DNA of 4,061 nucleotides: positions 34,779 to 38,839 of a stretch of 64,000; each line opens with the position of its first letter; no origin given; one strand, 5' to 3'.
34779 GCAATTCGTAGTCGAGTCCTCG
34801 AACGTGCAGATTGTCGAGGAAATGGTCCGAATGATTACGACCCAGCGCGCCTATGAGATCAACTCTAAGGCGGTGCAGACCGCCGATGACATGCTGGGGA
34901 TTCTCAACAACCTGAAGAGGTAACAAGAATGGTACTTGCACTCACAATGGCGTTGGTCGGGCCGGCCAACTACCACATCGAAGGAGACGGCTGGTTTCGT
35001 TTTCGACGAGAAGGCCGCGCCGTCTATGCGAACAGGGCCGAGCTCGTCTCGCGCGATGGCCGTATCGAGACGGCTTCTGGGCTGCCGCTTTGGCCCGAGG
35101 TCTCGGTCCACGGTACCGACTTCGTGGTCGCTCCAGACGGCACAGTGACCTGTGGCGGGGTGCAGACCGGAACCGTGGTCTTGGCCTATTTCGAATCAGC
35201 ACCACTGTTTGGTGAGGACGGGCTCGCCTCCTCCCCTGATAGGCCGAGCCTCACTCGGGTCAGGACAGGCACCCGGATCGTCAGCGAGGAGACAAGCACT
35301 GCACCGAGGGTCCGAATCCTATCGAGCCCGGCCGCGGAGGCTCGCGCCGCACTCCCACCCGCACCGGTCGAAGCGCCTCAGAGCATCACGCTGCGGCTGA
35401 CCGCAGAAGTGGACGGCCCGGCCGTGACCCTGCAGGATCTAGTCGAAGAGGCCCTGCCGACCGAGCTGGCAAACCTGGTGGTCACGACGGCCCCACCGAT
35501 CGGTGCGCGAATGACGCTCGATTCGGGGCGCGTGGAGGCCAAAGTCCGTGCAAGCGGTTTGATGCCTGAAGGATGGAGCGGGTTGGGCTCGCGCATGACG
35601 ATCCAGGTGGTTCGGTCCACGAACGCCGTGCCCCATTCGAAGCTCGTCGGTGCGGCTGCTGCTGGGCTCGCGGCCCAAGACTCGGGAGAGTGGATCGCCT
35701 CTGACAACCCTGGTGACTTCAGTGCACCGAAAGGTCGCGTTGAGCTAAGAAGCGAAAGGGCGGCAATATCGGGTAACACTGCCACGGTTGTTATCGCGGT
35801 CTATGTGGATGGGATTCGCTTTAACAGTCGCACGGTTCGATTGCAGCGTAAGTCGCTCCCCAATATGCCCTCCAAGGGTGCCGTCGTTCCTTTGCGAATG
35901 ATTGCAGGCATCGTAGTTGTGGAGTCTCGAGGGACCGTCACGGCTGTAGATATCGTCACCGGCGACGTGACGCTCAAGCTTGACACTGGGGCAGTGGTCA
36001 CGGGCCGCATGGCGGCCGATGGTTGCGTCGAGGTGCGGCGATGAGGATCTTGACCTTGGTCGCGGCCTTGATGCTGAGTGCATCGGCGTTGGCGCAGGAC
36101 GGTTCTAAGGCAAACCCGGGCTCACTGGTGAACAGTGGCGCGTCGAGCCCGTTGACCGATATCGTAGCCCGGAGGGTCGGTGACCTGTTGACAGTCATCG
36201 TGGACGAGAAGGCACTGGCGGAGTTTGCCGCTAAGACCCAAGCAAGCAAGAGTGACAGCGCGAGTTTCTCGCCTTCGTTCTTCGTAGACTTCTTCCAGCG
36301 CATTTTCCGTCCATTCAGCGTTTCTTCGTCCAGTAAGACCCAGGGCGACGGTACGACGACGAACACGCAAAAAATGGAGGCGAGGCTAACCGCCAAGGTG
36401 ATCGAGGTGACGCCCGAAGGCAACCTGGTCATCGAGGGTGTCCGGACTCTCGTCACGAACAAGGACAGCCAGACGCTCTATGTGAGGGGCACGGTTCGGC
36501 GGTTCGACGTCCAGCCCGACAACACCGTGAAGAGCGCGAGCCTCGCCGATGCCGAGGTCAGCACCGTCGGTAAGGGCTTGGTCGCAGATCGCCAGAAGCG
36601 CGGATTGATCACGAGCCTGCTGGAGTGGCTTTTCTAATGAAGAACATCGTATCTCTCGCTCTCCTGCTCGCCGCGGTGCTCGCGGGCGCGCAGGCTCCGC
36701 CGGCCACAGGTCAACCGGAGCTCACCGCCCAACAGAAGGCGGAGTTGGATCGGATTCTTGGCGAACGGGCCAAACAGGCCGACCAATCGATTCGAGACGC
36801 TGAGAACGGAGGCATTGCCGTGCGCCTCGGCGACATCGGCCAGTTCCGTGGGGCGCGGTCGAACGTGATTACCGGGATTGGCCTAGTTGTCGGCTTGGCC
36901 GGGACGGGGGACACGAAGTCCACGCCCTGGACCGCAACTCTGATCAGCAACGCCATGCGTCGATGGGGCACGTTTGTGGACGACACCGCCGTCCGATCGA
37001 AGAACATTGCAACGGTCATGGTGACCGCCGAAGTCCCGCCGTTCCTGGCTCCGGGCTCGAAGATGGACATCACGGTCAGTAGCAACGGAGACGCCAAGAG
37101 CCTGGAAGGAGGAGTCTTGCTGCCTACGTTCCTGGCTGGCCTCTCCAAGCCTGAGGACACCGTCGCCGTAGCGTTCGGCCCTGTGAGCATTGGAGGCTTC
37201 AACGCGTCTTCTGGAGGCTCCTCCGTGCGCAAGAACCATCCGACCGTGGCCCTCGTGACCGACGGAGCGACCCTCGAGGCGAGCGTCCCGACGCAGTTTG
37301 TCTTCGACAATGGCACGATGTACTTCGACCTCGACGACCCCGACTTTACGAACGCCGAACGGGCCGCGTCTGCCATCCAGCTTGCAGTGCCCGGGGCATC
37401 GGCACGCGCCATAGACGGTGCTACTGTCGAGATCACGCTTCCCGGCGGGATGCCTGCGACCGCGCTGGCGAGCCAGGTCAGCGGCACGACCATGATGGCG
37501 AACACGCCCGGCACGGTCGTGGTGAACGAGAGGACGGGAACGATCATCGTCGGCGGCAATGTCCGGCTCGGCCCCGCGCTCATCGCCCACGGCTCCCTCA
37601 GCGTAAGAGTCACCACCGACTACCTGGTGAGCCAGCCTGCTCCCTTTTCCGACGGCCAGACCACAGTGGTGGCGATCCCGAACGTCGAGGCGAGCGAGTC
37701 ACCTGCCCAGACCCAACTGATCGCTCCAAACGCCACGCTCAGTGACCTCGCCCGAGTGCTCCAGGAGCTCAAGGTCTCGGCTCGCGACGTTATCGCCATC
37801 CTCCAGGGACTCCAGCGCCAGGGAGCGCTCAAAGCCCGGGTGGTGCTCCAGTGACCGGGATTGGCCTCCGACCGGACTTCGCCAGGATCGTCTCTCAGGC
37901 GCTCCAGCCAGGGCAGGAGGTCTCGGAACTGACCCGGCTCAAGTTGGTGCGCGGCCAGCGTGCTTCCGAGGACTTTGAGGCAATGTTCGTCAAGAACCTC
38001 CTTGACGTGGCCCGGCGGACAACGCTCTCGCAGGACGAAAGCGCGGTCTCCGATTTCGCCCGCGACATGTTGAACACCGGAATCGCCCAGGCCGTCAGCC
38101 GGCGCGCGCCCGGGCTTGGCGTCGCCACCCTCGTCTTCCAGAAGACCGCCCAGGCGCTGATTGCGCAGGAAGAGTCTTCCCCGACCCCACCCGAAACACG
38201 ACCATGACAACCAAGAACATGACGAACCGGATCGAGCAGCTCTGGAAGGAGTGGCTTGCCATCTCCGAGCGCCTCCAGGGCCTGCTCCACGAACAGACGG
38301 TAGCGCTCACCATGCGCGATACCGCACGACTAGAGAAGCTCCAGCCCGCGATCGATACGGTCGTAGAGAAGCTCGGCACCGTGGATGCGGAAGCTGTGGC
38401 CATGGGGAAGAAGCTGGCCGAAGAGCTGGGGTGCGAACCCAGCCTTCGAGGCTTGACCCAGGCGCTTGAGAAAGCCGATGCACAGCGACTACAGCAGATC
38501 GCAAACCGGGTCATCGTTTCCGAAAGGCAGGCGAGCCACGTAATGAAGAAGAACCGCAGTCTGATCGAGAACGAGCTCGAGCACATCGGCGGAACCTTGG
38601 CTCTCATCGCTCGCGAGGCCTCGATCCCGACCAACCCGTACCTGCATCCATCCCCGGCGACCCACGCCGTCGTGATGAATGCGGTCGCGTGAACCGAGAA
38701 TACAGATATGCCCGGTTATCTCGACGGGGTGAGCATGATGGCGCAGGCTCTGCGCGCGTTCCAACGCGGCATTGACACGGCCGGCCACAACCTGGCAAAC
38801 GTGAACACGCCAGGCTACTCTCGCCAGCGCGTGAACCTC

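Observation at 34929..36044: FlgA (P-ring chaperone) carries an N-terminal domain resembling the flagellar rod proteins FlgF/FlgG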

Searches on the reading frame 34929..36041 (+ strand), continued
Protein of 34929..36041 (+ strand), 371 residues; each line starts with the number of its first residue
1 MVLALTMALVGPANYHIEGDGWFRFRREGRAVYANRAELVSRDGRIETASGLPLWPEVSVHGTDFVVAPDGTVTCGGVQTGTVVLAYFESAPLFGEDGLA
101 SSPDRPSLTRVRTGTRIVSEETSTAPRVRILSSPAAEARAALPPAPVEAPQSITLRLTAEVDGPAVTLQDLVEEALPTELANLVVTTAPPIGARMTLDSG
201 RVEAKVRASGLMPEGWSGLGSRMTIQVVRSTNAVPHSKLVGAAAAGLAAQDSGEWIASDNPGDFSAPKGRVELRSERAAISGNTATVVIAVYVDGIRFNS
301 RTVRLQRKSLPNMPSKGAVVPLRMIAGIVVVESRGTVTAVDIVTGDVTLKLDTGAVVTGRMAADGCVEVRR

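Call 44: fold_search(model_id=the predicted structure, library=pdb)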
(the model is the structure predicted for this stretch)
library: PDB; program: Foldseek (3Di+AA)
matches with E <= 10: 1377; with E <= 0.001: 3
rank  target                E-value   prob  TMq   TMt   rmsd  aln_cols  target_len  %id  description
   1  3frn                  1.2e-05  1.00  0.15  0.21  16.7       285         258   14  CRYSTAL STRUCTURE OF flagellar protein FlgA FROM Thermotoga maritima MSB8 (released 2009-02-03)
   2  9wwj_C                6.4e-05  1.00  0.26  0.59   4.0       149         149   19  Structure of flagellar hook subunit FlgE D-I domain in Pseudomonas aeruginosa (released 2025-12-24)
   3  9wwj_L                2.3e-04  1.00  0.24  0.59   4.3       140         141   17  Structure of flagellar hook subunit FlgE D-I domain in Pseudomonas aeruginosa (released 2025-12-24)
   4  3vjp_A                1.5e-03  1.00  0.13  0.24  11.5       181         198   12  Orthorhombic Crystal Structure of Salmonella FlgA in closed form (released 2012-10-31)
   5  3tee                  2.4e-03  1.00  0.14  0.23  13.1       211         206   13  Crystal Structure of Salmonella FlgA in open form (released 2012-08-15)
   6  7qca_LA0              4.7e-02  0.91  0.11  0.16  14.4       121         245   12  Spraguea lophii ribosome (released 2022-11-30)
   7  3g74_D                5.7e-02  1.00  0.17  0.58   4.0        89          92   12  Crystal structure of a functionally unknown protein from Eubacterium ventriosum ATCC 27560 (released 2009-03-03)
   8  3g74_B                8.7e-02  0.99  0.17  0.58   4.1        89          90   12  Crystal structure of a functionally unknown protein from Eubacterium ventriosum ATCC 27560 (released 2009-03-03)
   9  7bc4_B                9.2e-02  0.41  0.15  0.03  20.8       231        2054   12  Cryo-EM structure of fatty acid synthase (FAS) from Pichia pastoris (released 2021-05-19)
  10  3g74_A                1.3e-01  0.99  0.17  0.58   4.1        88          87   11  Crystal structure of a functionally unknown protein from Eubacterium ventriosum ATCC 27560 (released 2009-03-03)
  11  3kx8_C                1.3e-01  0.85  0.16  0.39  15.3       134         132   12  Structural basis of the activity and substrate specificity of the fluoroacetyl-CoA thioesterase FlK (released 2010-04-28)
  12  2hbo                  1.3e-01  0.82  0.16  0.36  16.7       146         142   14  Crystal structure of a thioesterase superfamily protein (cc_3309) from caulobacter vibrioides at 1.85 A resolution (released 2006-08-08)
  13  3kuv_B                1.3e-01  0.80  0.16  0.38  15.5       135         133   12  Structural basis of the activity and substrate specificity of the fluoroacetyl-CoA thioesterase FlK - T42S mutant in c (released 2010-04-21)
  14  3g74_G                1.4e-01  0.97  0.15  0.52   4.7        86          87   10  Crystal structure of a functionally unknown protein from Eubacterium ventriosum ATCC 27560 (released 2009-03-03)
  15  3j7o_A                1.4e-01  0.77  0.11  0.16  14.3       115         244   13  Structure of the mammalian 60S ribosomal subunit (released 2014-09-03)
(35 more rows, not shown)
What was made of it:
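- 35376..36041 (+): FlgA-like region (aa 150-371). The last ~65 aa form the D3 beta-barrel (ChapFlgA), which in Salmonella FlgA binds FlgI. Foldseek: 3FRN E 1.2e-5, 3VJP/3TEE ~1e-3 (call 44).
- On FlgA (P-ring formation chaperone): Foldseek: 3FRN E 1.2e-5, 3VJP 1.5e-3, 3TEE 2.4e-3, all with probability 1.00 (call 44).
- Closest known: Thermotoga maritima FlgA. Same: It is the best Foldseek match of the whole model (E 1.2e-5; call 44).
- call 44 (Foldseek 3FRN E 1.2e-5).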

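Call 59: list_cluster_members(proteins=[P0011, P0025, P0042, P0081, P0115, P0128, P0135, P0150, P0155, P0156])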
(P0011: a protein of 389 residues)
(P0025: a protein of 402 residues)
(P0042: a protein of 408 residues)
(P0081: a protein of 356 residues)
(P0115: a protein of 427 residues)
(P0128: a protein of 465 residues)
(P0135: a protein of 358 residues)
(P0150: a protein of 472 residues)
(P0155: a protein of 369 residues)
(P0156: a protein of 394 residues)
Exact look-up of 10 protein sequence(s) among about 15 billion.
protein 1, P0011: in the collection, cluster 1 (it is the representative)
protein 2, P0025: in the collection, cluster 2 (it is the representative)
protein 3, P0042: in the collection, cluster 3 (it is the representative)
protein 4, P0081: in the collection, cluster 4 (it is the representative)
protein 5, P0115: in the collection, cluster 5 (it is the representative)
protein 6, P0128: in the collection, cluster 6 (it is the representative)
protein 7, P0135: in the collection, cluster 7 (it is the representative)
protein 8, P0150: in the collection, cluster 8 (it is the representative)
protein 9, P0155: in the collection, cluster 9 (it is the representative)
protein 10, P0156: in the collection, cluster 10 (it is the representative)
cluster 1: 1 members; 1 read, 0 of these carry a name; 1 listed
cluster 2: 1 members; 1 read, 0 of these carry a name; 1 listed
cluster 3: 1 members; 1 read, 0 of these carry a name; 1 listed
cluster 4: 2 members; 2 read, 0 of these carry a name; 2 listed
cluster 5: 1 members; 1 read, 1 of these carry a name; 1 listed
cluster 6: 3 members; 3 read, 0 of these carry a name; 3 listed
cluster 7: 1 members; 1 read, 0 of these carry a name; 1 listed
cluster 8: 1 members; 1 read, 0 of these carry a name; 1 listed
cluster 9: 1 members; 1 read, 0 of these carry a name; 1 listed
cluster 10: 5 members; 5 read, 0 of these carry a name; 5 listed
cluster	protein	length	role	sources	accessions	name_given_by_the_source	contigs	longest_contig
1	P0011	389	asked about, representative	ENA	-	-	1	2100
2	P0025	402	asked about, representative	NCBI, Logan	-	-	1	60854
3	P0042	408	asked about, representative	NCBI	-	-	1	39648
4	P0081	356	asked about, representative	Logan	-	-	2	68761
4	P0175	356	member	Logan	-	-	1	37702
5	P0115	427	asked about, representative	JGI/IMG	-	hypothetical protein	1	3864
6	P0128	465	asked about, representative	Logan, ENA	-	-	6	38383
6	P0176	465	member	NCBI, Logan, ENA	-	-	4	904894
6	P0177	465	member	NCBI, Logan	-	-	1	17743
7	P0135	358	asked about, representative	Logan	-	-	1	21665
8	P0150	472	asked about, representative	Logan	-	-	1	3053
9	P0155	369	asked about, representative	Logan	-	-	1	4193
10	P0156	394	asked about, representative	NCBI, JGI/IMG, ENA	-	-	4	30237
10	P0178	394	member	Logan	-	-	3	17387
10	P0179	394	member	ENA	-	-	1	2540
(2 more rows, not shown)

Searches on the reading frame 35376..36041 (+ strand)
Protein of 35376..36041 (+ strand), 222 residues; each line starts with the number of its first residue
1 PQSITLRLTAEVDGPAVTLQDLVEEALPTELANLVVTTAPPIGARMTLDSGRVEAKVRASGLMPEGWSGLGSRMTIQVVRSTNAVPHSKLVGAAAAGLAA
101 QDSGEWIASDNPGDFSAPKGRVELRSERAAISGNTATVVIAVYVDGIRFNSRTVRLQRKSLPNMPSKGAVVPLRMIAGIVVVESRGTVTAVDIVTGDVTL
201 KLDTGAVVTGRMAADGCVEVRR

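Call 45: search_solved_structures(query=A7, max_evalue=1, show_alignments=2)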
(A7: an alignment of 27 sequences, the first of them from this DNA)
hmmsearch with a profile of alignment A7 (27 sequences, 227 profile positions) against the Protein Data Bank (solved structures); distinct sequences matched with E-value up to 1: 10.
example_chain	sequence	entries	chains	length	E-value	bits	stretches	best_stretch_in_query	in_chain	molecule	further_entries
3tee_A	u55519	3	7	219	5.1e-05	26.3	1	159-223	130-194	Flagella basal body P-ring formation protein flgA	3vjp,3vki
5xon_W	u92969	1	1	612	0.0022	20.9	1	107-191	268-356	Protein that forms a complex with Spt4p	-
7wbv_W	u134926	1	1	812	0.0036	20.2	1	107-191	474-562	Transcription elongation factor SPT5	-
8jh2_W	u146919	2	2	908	0.0044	19.9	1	107-181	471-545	Transcription elongation factor SPT5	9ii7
6ir9_W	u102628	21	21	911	0.0044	19.9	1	107-181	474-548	Spt5 | Protein that forms a complex with Spt4p | Transcription elongation factor SPT5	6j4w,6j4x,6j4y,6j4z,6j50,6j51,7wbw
3g74_A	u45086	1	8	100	0.33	13.8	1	3-52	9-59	Protein of unknown function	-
9m8o_G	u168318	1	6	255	0.54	13.1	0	133-162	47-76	Gp15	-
4rv2_B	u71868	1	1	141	0.61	12.9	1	168-211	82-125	MaoC family protein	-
5zy8_B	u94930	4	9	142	0.8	12.5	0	168-216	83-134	3-hydroxyacyl-ACP dehydratase | (3R)-hydroxyacyl-ACP dehydratase subunit HadB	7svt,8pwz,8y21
4rlj_B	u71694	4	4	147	0.84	12.5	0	168-216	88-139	(3R)-hydroxyacyl-ACP dehydratase subunit HadB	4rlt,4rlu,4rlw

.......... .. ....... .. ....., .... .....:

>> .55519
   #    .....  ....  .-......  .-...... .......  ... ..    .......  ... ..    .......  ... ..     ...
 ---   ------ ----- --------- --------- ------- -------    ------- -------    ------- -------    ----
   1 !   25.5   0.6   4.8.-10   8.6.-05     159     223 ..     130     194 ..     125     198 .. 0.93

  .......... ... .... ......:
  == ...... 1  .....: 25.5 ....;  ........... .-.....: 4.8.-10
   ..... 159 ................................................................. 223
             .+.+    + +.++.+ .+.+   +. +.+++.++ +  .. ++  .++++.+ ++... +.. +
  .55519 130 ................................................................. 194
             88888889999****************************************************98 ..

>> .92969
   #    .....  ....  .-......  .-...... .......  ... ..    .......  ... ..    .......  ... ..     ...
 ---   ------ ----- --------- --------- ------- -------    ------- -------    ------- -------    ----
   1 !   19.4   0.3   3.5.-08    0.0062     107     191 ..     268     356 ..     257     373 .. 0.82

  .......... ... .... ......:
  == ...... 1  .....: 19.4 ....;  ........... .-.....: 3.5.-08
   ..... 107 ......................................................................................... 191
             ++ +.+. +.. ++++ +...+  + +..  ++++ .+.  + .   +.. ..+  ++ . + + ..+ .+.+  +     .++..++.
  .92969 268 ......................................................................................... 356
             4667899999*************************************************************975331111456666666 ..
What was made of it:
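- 35376..36041 (+): C-domain profile against 3TEE D3: E 5e-5 (call 45).
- On FlgA (P-ring formation chaperone): The C-domain profile hits Salmonella FlgA residues 130-194 at E 5e-5 (call 45).
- Closest known: FlgA, periplasmic P-ring assembly chaperone. Same: The D3 barrel is recognisable by sequence (profile E 5e-5 to 3TEE residues 130-194; call 45).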

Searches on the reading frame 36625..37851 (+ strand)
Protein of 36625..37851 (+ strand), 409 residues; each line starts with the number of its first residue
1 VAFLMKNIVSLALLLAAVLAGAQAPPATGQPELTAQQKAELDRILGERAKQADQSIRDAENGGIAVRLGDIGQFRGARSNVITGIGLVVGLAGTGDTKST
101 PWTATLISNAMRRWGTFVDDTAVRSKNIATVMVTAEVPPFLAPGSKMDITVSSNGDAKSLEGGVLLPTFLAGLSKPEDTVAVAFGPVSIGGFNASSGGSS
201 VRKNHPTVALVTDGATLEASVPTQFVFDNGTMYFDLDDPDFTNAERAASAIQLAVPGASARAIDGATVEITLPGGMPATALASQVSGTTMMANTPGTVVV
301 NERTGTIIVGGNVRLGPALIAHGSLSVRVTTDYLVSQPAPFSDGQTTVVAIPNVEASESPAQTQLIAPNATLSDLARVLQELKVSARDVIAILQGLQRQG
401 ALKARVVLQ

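Call 3: search_protein_families(library=pfam, proteins=[window:36625-37851:+], max_evalue=1)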
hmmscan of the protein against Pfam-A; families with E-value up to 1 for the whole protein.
window:36625-37851:+ (409 aa): 2 families
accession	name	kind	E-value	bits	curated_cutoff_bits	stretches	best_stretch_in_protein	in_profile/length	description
PF02119.21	FlgI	-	2.8e-99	332.7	25.3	1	67-407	1-342/343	Flagellar P-ring protein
PF03958.22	Secretin_N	-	0.095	13.4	28.2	0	279-312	25-49/69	Bacterial type II/III secretion system short domain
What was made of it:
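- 36625..37854 (+): flgI (P-ring protein), the presumed client of the chaperone. Pfam FlgI at E 2.8e-99 (call 3).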

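Call 55: search_solved_structures(query=window:36625-37851:+, max_evalue=1e-10, show_alignments=1)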
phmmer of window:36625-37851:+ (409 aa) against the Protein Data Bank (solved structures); distinct sequences matched with E-value up to 1e-10: 5.
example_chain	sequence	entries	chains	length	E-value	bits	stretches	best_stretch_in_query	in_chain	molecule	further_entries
8z5n_4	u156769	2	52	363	2.2e-65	224.4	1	63-407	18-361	Flagellar P-ring protein | FlgI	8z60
9yec_Ba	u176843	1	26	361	1.3e-62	215.3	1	64-407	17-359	Flagellar P-ring protein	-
9ydo_Ba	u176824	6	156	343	3.6e-62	213.9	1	67-407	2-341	Flagellar P-ring protein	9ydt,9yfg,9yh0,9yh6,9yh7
7bgl_a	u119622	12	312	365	1.2e-58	202.3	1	65-406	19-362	Flagellar P-ring protein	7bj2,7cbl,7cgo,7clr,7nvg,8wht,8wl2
9iyc_A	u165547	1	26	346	2.2e-58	201.4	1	67-406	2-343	Flagellar P-ring protein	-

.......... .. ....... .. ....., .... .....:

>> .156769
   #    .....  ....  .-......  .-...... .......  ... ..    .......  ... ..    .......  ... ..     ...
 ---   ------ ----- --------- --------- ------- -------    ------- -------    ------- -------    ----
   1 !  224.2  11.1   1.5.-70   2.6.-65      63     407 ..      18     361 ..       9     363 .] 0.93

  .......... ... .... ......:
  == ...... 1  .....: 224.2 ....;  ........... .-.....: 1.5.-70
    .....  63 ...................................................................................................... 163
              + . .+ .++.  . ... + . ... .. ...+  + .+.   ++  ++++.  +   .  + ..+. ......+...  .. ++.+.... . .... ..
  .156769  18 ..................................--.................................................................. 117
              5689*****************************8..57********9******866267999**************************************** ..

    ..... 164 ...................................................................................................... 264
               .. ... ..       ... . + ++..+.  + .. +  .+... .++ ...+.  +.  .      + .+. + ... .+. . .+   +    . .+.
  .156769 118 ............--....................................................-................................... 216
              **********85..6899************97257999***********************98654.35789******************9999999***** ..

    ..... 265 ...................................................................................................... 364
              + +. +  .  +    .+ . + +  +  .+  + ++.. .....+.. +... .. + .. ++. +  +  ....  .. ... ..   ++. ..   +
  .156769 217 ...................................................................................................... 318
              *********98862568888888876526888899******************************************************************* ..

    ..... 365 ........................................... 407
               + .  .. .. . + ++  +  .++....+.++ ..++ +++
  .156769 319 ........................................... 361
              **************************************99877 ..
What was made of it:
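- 36625..37854 (+): PDB FlgI hits at E 1e-58 to 2e-65 (call 55).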

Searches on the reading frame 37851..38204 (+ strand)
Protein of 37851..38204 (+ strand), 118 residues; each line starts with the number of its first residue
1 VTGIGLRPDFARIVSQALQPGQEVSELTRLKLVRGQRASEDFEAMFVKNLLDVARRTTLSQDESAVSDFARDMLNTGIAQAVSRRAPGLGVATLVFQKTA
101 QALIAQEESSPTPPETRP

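Call 3: search_protein_families(library=pfam, proteins=[window:37851-38204:+], max_evalue=1)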
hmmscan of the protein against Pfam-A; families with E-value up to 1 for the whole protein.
window:37851-38204:+ (118 aa): 1 family
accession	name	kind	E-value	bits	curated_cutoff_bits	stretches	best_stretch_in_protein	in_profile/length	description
PF10135.14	Rod-binding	-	0.0085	17.1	25.1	1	62-97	15-50/51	Rod binding protein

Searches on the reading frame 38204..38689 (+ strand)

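Call 3: search_protein_families(library=pfam, proteins=[window:38204-38689:+], max_evalue=1)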
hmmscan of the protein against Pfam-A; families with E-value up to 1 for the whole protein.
window:38204-38689:+ (162 aa): 2 families
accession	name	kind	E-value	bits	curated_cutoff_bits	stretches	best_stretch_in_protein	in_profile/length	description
PF05130.17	FlgN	-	4e-14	53.7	30.5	1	6-140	1-134/147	FlgN protein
PF13212.11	DUF4020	-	0.099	12.8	22.7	1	11-74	48-115/182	Domain of unknown function (DUF4020)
